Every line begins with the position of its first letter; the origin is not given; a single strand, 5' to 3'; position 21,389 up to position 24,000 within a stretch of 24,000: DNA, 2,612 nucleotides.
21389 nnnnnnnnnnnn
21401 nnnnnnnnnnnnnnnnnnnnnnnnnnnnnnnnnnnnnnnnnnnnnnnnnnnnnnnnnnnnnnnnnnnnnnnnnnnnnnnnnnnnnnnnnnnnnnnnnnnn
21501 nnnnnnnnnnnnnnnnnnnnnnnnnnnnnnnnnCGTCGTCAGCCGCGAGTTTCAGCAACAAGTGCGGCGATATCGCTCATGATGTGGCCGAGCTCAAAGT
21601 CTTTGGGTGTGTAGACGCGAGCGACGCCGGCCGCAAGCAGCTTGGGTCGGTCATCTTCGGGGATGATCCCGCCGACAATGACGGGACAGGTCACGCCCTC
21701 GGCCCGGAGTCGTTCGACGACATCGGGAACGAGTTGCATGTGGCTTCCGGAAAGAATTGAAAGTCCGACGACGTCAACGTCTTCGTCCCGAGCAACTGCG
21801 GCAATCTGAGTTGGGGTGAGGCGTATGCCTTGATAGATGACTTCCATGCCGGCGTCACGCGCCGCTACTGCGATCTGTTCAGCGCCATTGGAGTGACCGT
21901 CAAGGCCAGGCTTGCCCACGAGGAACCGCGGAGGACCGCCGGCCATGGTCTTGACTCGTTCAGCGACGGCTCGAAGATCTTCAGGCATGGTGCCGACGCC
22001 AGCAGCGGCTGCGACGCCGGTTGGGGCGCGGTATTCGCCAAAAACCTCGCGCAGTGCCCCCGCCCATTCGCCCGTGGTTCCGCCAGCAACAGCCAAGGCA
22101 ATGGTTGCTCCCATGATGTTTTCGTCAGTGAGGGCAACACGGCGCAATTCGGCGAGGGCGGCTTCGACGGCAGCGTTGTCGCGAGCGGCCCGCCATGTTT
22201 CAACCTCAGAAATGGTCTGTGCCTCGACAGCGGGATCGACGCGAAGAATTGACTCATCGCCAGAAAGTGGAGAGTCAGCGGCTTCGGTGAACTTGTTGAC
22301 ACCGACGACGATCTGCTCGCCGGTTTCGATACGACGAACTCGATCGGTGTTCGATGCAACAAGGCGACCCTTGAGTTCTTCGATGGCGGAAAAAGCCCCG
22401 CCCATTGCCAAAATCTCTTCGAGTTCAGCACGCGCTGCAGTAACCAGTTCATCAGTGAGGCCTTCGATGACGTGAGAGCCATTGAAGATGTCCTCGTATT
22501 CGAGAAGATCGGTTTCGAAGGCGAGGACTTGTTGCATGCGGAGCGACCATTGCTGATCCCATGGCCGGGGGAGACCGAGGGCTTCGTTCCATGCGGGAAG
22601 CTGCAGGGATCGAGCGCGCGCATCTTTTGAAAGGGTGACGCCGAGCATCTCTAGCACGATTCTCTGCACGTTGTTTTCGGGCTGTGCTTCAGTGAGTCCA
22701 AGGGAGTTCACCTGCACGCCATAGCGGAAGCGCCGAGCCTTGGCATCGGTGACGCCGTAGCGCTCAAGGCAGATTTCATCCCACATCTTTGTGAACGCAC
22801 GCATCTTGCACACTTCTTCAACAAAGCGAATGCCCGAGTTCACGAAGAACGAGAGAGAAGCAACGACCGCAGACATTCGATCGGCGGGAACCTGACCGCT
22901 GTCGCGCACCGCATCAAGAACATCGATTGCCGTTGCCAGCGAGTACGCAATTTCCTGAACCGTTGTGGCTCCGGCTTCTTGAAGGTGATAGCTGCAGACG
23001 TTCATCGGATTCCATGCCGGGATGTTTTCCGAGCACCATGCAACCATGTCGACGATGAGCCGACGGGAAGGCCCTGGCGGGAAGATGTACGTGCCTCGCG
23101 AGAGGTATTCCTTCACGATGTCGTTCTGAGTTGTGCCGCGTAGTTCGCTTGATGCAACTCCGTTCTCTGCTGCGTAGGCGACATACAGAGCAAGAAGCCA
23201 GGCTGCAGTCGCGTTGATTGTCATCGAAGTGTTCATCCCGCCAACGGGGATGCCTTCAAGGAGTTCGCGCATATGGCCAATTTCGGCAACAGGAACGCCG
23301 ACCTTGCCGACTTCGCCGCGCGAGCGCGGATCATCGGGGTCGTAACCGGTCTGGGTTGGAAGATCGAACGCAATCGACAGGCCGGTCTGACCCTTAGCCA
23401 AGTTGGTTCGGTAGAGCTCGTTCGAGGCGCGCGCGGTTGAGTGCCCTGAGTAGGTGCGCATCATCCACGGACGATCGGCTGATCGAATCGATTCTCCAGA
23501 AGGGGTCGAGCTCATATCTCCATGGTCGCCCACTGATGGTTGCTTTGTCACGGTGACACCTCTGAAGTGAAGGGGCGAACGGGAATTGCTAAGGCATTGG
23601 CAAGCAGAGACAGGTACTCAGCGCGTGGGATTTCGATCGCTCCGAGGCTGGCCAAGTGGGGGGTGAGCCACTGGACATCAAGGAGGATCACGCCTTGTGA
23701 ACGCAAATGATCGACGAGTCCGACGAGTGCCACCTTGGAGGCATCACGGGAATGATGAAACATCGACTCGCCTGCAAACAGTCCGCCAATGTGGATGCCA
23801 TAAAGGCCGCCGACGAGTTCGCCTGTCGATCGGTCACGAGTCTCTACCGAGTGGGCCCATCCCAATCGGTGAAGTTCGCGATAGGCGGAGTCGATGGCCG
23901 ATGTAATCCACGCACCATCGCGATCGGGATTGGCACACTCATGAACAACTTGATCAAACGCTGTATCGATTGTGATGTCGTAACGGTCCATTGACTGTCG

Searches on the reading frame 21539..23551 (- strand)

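Call 10: search_protein_families(library=pfam, proteins=[window:21539-23551:-], max_evalue=0.001)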
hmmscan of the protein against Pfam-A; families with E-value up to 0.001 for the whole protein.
window:21539-23551:- (670 aa): 2 families
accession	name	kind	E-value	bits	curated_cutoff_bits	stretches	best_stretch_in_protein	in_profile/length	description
PF01642.28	MM_CoA_mutase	-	2.1e-129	432.8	22.1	1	24-505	42-512/512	Methylmalonyl-CoA mutase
PF02310.24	B12-binding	-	2.4e-21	76.2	32.1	1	542-644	2-106/121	B12 binding domain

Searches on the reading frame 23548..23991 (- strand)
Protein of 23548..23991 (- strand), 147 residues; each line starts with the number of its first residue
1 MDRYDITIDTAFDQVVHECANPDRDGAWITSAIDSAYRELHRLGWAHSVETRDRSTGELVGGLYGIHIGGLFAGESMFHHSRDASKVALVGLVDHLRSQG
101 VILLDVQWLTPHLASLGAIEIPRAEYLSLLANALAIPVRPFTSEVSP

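Call 11: search_protein_families(library=pfam, proteins=[window:23548-23991:-], max_evalue=0.001)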
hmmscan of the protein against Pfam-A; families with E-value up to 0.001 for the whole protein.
window:23548-23991:- (147 aa): 1 family
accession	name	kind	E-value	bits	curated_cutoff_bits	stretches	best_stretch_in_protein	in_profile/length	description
PF03588.20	Leu_Phe_trans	-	9.5e-47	159.1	22.7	1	3-122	52-171/171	Leucyl/phenylalanyl-tRNA protein transferase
